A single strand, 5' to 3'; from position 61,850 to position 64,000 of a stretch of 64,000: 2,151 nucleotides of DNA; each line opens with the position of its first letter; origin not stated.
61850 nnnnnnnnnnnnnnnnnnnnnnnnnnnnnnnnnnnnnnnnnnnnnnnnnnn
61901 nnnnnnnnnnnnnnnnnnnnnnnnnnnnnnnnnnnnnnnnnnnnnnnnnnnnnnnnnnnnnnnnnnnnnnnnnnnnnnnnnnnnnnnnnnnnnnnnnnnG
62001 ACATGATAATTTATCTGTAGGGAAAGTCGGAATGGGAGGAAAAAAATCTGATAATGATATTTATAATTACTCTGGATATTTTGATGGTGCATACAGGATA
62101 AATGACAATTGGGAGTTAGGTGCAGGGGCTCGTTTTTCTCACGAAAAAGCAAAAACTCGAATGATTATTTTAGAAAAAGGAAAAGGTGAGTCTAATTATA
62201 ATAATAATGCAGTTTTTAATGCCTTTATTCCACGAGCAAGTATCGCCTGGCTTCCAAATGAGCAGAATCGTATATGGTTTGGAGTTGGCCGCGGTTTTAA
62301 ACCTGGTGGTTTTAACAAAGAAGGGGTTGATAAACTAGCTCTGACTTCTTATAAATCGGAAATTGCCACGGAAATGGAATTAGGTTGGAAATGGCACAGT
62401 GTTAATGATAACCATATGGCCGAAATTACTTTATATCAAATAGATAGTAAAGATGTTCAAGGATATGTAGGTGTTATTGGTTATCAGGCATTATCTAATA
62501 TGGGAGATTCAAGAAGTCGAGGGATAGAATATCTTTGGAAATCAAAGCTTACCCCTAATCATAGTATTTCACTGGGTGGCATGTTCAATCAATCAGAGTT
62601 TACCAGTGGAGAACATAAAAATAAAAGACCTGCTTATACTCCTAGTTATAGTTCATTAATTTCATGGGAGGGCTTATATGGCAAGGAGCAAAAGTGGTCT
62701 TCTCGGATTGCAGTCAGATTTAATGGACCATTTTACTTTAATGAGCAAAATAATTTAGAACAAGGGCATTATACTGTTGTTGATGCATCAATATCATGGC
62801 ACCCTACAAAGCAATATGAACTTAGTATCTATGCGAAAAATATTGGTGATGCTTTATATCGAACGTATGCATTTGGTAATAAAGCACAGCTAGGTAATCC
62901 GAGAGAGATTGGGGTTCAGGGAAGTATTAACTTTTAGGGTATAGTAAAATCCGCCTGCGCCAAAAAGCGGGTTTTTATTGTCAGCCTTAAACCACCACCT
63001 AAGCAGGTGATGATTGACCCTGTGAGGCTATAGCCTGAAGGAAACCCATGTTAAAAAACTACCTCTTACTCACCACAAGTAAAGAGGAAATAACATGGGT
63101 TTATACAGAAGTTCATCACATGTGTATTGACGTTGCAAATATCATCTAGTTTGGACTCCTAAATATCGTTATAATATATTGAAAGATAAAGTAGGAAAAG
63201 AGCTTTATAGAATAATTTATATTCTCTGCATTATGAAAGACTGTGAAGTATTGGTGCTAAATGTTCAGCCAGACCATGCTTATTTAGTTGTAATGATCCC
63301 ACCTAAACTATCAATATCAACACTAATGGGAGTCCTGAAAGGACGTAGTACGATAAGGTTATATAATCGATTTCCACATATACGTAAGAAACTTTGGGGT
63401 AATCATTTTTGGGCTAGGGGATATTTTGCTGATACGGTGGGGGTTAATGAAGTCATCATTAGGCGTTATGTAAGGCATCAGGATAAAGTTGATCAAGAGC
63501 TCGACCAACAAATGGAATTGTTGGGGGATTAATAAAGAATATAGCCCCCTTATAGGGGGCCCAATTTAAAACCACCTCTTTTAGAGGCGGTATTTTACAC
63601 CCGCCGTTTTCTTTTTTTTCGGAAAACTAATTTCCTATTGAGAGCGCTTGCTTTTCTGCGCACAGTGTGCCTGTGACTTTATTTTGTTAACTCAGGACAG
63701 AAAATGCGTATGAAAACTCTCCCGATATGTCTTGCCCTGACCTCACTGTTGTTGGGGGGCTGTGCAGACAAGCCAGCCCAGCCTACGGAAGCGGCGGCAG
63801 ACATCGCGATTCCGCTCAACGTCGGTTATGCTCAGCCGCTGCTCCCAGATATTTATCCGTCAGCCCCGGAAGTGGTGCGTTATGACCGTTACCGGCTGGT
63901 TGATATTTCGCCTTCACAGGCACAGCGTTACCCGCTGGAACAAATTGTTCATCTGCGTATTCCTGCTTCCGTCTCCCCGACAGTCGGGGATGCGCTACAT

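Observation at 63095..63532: IS200-like tnpA with an early TGA and an RBS-sequestering hairpin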

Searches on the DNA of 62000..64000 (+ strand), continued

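Call 50: search_dna_similar(query=window:63095-63165:+, collection=ecoli_genomes, mode=near, max_rows=30)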
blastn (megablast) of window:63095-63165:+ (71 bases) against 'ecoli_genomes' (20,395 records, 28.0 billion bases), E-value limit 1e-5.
Records with a match: 13; places in all: 13; records where one place covers at least 80% of the query: 13.
Genomes with a match: 13 of 5426; with a place that covers at least 80% of the query: 13. Places per genome that has any: lowest 1, median 1, highest 1. On chromosomes: 13 places; on plasmids: 0.
Best place of each record, by identity: >=99% 13.
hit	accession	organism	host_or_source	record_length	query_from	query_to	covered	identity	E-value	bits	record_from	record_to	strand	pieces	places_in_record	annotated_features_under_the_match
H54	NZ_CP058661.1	Escherichia coli strain 005008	Homo sapiens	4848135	1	71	100%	100.0%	2e-28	132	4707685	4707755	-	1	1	tnpA: IS200/IS605 family transposase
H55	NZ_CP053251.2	Escherichia coli strain SCU-204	Homo sapiens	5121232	1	71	100%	100.0%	2e-28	132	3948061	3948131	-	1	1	tnpA: IS200/IS605 family transposase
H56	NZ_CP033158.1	Escherichia coli strain CM IVRI KOL-1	Mastitis Milk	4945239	1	71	100%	100.0%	2e-28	132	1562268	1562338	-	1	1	tnpA: IS200/IS605 family transposase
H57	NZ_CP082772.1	Escherichia coli O2:H1 strain HM670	Homo sapiens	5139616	1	71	100%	100.0%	2e-28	132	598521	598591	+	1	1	tnpA: IS200/IS605 family transposase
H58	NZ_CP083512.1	Escherichia coli strain elppa4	Homo sapiens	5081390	1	71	100%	100.0%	2e-28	132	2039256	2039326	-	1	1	tnpA: IS200/IS605 family transposase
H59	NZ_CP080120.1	Escherichia coli strain M24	Homo sapiens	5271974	1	71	100%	100.0%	2e-28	132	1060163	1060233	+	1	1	tnpA: IS200/IS605 family transposase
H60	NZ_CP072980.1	Escherichia coli strain 2547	Homo sapiens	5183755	1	71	100%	100.0%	2e-28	132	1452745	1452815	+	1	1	tnpA: IS200/IS605 family transposase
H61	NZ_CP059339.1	Escherichia coli strain MS8320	Homo sapiens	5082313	1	71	100%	100.0%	2e-28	132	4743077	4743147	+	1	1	tnpA: IS200/IS605 family transposase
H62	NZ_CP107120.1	Escherichia coli strain S12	human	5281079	1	71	100%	100.0%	2e-28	132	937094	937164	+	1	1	tnpA: IS200/IS605 family transposase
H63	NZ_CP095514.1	Escherichia coli strain GN02323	Homo sapiens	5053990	1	71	100%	100.0%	2e-28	132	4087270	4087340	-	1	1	tnpA: IS200/IS605 family transposase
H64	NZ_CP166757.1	Escherichia coli strain CRE287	Homo sapiens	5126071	1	71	100%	100.0%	2e-28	132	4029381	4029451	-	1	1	tnpA: IS200/IS605 family transposase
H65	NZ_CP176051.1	Escherichia coli strain razor3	missing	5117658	1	71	100%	100.0%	2e-28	132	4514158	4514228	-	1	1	tnpA: IS200/IS605 family transposase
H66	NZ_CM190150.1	Escherichia coli strain 21319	Homo sapiens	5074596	1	71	100%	100.0%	2e-28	132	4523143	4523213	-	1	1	tnpA: IS200/IS605 family transposase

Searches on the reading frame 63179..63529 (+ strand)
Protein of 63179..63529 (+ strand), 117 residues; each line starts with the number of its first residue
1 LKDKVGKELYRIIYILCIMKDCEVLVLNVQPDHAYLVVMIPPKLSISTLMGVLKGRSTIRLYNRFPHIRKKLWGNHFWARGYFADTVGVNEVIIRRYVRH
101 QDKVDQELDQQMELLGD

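Call 59: search_protein_families(library=ncbifam, proteins=[window:63179-63529:+])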
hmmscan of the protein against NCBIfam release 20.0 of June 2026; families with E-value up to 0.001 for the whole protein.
seq(117 aa): 2 families
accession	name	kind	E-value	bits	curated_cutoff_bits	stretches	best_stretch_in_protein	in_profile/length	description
NF033573.1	transpos_IS200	equivalog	1.7e-27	96.1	55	1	2-100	27-126/126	IS200/IS605 family transposase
NF047646.1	REP_Tyr_transpos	equivalog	5.7e-05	23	80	1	20-87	45-114/146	REP-associated tyrosine transposase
